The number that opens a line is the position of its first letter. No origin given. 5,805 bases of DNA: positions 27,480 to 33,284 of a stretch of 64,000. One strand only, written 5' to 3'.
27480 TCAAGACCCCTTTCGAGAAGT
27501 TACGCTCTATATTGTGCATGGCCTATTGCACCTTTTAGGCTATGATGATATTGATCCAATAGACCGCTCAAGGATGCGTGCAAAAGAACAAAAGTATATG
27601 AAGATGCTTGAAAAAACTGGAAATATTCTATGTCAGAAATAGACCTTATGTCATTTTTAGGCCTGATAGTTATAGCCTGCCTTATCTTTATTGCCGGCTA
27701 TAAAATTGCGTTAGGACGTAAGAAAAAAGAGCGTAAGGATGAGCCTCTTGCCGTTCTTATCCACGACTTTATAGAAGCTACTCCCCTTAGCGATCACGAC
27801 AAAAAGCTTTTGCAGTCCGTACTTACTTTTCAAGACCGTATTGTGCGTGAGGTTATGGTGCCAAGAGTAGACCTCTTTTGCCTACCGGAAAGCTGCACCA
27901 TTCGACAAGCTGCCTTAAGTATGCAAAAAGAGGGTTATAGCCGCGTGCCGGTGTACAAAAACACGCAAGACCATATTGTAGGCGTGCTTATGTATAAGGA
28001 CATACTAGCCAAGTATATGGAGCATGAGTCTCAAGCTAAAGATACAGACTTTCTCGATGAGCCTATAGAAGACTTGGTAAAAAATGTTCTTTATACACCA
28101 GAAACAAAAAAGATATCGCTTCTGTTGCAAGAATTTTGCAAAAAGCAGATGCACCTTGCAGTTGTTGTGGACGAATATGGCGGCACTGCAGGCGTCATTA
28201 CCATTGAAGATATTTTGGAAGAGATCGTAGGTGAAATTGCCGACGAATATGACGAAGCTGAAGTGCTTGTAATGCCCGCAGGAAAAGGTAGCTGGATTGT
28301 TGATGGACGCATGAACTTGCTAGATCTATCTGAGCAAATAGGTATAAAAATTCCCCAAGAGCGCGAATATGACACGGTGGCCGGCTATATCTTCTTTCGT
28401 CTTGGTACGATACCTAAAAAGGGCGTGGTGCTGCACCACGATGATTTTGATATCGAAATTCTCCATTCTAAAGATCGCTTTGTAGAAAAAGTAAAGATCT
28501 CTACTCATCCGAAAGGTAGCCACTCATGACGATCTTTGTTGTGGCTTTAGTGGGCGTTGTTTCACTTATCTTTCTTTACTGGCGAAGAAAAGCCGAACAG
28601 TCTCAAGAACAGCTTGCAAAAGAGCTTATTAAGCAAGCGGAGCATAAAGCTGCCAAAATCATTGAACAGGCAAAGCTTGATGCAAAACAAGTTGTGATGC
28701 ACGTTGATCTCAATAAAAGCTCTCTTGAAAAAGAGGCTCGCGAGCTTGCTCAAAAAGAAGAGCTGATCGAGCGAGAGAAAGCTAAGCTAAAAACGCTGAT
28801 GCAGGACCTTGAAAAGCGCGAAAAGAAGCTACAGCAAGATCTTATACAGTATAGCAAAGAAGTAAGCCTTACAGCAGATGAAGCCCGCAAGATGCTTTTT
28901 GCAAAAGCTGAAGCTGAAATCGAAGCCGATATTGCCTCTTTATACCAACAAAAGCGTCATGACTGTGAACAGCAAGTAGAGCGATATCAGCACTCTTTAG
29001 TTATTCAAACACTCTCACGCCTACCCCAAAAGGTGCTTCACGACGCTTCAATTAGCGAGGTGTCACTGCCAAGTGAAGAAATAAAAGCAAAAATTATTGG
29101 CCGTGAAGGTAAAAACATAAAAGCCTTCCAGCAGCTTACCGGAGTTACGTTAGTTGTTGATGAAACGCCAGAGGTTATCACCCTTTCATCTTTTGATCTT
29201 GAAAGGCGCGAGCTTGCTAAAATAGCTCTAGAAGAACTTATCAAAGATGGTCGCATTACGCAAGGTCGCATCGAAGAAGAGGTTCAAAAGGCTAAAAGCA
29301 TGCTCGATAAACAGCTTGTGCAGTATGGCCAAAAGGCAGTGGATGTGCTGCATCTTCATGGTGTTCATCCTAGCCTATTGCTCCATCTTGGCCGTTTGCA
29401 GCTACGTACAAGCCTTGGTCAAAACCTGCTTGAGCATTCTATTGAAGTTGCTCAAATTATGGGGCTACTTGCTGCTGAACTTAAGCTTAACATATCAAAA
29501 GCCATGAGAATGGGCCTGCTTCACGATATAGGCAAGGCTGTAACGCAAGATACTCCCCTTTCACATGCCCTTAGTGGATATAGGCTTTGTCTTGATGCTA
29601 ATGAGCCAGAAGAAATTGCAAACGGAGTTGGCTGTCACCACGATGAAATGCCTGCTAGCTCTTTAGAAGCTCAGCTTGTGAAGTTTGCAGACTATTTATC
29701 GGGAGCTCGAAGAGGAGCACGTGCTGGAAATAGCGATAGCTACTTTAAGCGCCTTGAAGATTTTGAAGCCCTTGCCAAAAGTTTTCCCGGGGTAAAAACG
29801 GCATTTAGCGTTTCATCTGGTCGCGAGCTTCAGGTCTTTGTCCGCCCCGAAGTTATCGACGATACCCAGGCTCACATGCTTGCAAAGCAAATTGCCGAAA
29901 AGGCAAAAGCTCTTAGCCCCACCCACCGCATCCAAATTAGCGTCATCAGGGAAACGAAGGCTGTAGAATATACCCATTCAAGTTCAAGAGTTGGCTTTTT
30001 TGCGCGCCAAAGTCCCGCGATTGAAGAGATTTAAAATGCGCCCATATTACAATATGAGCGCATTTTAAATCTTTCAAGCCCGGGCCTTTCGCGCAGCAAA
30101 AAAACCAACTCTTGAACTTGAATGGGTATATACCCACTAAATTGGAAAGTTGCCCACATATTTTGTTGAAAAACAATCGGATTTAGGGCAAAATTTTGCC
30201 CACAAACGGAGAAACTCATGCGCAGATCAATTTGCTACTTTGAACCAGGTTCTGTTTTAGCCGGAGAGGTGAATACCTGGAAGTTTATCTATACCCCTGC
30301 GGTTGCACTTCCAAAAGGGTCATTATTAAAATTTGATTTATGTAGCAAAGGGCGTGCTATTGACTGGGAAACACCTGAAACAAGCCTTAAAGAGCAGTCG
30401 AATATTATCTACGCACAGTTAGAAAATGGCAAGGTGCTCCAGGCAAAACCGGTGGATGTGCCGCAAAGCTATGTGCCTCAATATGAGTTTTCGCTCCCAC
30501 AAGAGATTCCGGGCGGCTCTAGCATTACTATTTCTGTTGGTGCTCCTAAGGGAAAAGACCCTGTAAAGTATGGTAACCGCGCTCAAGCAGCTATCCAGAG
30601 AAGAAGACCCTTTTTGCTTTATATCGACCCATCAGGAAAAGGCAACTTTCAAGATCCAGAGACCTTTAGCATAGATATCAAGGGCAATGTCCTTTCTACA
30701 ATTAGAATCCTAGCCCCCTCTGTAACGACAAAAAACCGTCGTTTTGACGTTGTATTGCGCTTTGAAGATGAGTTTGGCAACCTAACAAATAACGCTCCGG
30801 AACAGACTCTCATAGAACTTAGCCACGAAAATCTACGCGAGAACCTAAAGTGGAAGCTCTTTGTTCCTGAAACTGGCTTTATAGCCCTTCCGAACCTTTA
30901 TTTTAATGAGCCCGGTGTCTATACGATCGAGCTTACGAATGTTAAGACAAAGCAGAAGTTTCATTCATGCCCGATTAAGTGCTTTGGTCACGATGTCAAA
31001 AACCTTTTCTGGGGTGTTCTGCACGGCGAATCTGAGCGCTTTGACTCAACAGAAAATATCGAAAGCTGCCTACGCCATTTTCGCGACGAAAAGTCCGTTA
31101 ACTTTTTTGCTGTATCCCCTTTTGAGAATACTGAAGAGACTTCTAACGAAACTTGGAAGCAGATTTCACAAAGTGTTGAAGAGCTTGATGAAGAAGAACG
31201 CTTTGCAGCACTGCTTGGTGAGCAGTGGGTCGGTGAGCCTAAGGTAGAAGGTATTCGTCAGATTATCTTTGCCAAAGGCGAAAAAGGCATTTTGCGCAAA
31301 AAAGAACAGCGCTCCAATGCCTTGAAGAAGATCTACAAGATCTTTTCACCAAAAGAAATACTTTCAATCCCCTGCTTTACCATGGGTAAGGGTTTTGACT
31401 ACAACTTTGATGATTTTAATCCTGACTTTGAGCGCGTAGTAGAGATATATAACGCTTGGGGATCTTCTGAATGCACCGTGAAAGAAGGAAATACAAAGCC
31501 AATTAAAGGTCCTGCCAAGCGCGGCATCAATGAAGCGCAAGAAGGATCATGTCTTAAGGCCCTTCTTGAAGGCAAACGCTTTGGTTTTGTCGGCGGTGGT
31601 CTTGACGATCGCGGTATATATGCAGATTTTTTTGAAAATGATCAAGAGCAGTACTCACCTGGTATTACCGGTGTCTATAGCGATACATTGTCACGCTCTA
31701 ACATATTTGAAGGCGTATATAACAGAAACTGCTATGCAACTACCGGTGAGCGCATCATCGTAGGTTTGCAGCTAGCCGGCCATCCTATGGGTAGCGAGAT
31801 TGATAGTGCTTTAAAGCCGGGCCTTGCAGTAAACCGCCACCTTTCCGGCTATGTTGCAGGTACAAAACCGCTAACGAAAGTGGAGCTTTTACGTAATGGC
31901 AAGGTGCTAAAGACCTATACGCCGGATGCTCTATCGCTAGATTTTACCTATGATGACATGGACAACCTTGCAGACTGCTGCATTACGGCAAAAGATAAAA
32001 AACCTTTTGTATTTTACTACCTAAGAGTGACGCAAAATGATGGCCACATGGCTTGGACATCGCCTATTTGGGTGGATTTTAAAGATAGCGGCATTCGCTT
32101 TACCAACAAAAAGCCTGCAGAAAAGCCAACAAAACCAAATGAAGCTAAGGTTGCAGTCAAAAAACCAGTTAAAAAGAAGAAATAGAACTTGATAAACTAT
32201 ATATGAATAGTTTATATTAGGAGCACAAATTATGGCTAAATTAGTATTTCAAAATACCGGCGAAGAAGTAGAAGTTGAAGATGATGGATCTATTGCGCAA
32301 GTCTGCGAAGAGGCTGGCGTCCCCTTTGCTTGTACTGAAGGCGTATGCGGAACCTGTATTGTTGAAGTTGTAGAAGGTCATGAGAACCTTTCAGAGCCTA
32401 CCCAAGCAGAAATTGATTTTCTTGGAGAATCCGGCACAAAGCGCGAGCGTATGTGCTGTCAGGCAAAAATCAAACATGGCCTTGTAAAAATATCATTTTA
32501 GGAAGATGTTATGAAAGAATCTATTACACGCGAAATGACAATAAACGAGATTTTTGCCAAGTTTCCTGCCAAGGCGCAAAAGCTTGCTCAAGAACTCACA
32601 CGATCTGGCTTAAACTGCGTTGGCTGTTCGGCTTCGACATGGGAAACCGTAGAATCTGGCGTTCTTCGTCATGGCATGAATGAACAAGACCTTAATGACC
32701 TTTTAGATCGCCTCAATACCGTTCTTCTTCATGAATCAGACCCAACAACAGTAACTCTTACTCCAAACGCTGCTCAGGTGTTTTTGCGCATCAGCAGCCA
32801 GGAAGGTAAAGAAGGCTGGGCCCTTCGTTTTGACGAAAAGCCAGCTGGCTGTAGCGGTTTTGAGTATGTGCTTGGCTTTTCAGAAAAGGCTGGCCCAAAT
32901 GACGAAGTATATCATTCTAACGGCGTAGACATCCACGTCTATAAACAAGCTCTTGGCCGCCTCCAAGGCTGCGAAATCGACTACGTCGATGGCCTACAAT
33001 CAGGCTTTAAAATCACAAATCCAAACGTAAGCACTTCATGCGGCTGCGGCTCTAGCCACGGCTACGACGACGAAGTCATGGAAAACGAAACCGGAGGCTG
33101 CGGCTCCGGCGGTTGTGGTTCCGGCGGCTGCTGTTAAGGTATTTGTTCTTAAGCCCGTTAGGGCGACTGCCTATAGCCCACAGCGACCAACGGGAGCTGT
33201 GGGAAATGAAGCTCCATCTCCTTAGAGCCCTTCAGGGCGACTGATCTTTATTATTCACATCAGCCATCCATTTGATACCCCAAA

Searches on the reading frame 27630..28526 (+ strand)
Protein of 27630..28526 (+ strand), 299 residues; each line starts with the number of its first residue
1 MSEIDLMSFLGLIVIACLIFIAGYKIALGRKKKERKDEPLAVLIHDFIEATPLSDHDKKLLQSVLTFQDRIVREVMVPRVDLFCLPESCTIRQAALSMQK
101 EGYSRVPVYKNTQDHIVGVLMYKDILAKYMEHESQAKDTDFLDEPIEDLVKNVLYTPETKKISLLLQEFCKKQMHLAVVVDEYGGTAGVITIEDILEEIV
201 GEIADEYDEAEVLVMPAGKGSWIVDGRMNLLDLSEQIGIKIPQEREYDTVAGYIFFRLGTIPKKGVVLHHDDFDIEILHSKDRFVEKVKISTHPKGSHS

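Call 45: search_protein_families(library=pfam, proteins=[window:27630-28526:+], max_evalue=0.001)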
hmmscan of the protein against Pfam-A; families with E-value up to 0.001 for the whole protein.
window:27630-28526:+ (299 aa): 2 families
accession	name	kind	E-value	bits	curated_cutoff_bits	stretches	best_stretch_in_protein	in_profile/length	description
PF03471.22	CorC_HlyC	-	1.5e-19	70.2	27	1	218-291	4-78/81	Transporter associated domain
PF00571.33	CBS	-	1.6e-16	60.8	24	2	72-129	1-55/57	CBS domain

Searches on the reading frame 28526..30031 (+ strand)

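Call 45: search_protein_families(library=pfam, proteins=[window:28526-30031:+], max_evalue=0.001)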
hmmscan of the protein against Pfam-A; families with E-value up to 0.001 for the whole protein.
window:28526-30031:+ (502 aa): 5 families
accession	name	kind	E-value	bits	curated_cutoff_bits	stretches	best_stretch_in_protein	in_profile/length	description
PF01966.28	HD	-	2e-19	70.4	22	1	302-392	2-114/116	HD domain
PF00013.35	KH_1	-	3.6e-07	30.3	21.5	1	181-236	6-65/66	KH domain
PF12072.13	RNase_Y_N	-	1.4e-05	25.1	32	1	65-165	99-196/201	RNase Y N-terminal region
PF13023.12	HD_3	-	4.7e-05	23.8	22.5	1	297-346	19-70/165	HD domain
PF08668.18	HDOD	-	0.00017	21.6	22.9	1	299-343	93-138/196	HDOD domain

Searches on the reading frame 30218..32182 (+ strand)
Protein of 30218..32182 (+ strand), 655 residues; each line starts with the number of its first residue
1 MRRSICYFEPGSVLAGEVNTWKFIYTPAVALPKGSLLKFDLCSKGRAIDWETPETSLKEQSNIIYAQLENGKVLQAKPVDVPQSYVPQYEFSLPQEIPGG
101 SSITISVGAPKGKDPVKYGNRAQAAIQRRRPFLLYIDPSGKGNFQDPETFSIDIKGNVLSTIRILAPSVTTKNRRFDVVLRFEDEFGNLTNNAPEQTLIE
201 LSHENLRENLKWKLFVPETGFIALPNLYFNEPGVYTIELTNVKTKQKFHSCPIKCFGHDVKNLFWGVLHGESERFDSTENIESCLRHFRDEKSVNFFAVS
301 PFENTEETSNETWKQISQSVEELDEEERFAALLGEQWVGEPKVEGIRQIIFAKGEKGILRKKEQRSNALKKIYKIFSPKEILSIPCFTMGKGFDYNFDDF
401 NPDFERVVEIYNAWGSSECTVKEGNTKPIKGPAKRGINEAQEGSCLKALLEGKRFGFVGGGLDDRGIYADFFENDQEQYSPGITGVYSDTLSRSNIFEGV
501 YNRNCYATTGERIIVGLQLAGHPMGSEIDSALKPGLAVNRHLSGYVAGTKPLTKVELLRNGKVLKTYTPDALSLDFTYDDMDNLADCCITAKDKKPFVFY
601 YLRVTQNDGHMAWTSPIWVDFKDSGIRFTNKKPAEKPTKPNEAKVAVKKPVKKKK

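Call 45: search_protein_families(library=pfam, proteins=[window:30218-32182:+], max_evalue=0.001)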
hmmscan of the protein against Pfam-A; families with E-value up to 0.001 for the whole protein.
window:30218-32182:+ (655 aa): 1 family
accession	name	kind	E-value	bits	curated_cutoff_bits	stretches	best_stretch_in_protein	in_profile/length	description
PF12228.14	DUF3604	-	6.1e-08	32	20.4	1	477-516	374-413/591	Protein of unknown function (DUF3604)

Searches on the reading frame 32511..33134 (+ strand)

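Call 45: search_protein_families(library=pfam, proteins=[window:32511-33134:+], max_evalue=0.001)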
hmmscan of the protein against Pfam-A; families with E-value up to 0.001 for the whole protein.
window:32511-33134:+ (208 aa): 2 families
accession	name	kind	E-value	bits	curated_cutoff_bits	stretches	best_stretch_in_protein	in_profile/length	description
PF01521.26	Fe-S_biosyn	-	2.1e-14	54.1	26.3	1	81-180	3-109/110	Iron-sulphur cluster biosynthesis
PF08984.16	DUF1858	-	4.8e-07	30.2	32.2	1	5-61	1-58/59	Domain of unknown function (DUF1858)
